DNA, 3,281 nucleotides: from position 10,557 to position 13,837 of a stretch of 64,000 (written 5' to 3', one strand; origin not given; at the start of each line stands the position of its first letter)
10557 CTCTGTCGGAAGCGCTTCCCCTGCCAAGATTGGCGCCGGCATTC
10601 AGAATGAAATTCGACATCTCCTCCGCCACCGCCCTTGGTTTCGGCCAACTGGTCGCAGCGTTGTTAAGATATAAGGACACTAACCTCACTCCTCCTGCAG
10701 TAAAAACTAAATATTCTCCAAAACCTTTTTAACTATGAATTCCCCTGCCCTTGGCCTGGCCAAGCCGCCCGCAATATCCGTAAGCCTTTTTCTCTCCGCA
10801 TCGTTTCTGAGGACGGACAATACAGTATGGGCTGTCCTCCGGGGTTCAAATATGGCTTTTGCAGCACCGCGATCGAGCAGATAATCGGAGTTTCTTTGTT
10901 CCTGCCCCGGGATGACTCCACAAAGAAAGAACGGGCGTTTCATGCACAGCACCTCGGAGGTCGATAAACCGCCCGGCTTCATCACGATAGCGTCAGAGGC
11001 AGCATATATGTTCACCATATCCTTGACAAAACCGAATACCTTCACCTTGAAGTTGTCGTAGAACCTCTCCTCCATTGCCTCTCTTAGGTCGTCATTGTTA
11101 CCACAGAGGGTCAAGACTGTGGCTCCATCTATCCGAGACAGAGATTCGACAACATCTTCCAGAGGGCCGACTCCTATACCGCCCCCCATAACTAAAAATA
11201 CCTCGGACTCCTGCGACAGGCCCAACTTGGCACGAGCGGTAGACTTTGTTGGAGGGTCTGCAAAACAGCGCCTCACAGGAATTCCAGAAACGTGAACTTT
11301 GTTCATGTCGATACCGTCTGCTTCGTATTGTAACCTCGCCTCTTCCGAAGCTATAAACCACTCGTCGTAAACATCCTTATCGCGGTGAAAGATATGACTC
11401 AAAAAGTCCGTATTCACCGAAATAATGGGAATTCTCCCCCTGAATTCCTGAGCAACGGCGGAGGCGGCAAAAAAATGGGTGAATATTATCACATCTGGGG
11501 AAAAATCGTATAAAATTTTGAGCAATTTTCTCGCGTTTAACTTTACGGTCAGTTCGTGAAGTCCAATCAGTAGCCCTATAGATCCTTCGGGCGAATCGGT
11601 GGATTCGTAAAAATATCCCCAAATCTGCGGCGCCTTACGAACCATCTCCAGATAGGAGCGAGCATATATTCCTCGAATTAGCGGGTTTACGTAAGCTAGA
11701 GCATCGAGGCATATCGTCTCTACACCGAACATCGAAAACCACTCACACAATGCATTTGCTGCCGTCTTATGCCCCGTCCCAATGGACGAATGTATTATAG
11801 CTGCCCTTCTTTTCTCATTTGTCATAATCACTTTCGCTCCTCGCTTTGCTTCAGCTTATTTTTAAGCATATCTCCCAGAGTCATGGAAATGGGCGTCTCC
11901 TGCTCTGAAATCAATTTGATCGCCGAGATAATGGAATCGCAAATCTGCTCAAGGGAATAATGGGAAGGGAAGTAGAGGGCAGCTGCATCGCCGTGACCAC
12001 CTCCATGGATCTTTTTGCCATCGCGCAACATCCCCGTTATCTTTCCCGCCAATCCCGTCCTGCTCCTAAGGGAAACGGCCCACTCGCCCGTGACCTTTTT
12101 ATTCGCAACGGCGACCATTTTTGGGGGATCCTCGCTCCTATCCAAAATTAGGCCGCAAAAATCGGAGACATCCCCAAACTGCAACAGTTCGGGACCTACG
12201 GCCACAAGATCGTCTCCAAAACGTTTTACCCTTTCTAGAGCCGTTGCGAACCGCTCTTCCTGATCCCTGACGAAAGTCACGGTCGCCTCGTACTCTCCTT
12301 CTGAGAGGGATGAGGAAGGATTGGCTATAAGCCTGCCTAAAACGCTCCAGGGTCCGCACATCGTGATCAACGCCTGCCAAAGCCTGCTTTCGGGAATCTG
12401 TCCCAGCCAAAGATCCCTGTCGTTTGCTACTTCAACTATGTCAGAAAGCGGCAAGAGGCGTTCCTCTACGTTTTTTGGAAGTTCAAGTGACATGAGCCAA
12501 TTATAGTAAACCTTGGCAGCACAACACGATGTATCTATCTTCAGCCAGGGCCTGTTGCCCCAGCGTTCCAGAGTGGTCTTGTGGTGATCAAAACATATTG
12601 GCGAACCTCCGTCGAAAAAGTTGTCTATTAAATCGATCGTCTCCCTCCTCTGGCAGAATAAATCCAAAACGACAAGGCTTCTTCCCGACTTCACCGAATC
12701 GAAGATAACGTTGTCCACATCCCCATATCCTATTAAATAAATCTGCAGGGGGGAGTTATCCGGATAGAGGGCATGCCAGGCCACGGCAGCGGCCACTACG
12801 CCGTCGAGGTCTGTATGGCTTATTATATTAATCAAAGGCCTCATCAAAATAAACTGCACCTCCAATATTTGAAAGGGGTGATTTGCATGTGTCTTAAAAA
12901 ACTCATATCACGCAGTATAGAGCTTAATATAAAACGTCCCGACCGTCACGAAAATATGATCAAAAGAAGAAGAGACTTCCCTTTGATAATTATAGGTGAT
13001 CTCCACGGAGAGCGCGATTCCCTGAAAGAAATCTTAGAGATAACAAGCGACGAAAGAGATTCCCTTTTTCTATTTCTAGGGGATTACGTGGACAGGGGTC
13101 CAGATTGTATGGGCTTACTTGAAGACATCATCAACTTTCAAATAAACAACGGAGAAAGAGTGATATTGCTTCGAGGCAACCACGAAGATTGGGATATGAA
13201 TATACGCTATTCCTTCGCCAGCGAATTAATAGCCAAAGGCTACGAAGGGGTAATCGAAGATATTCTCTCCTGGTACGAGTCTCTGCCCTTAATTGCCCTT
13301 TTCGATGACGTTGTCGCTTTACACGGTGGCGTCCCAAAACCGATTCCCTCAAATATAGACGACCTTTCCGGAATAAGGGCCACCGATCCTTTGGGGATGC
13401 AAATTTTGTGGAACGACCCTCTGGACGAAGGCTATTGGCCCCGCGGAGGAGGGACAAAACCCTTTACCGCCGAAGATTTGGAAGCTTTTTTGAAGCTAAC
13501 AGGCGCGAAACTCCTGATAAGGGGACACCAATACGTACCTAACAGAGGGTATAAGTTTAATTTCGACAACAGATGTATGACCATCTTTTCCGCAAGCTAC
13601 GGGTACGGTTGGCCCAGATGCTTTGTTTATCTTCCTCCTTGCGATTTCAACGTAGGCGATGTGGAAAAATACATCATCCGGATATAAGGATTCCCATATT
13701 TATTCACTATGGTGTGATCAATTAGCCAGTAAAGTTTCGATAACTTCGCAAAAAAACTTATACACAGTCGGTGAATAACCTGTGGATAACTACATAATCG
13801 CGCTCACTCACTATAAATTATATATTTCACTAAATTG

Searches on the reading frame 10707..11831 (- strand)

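Call 68: search_protein_families(library=pfam, proteins=[window:10707-11831:-], max_evalue=1e-8)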
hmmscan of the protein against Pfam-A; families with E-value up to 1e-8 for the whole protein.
window:10707-11831:- (374 aa): 1 family
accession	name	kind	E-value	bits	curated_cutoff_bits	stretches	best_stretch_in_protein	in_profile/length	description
PF06925.17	MGDG_synth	-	7.8e-22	78.6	25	1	21-186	1-169/169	Monogalactosyldiacylglycerol (MGDG) synthase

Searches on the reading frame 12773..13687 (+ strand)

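Call 68: search_protein_families(library=pfam, proteins=[window:12773-13687:+], max_evalue=1e-8)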
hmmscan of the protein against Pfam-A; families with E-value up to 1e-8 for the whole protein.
window:12773-13687:+ (304 aa): 1 family
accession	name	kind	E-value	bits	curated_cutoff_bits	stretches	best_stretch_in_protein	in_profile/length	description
PF00149.33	Metallophos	-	2.3e-24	87.3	21.5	1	70-255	2-190/191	Calcineurin-like phosphoesterase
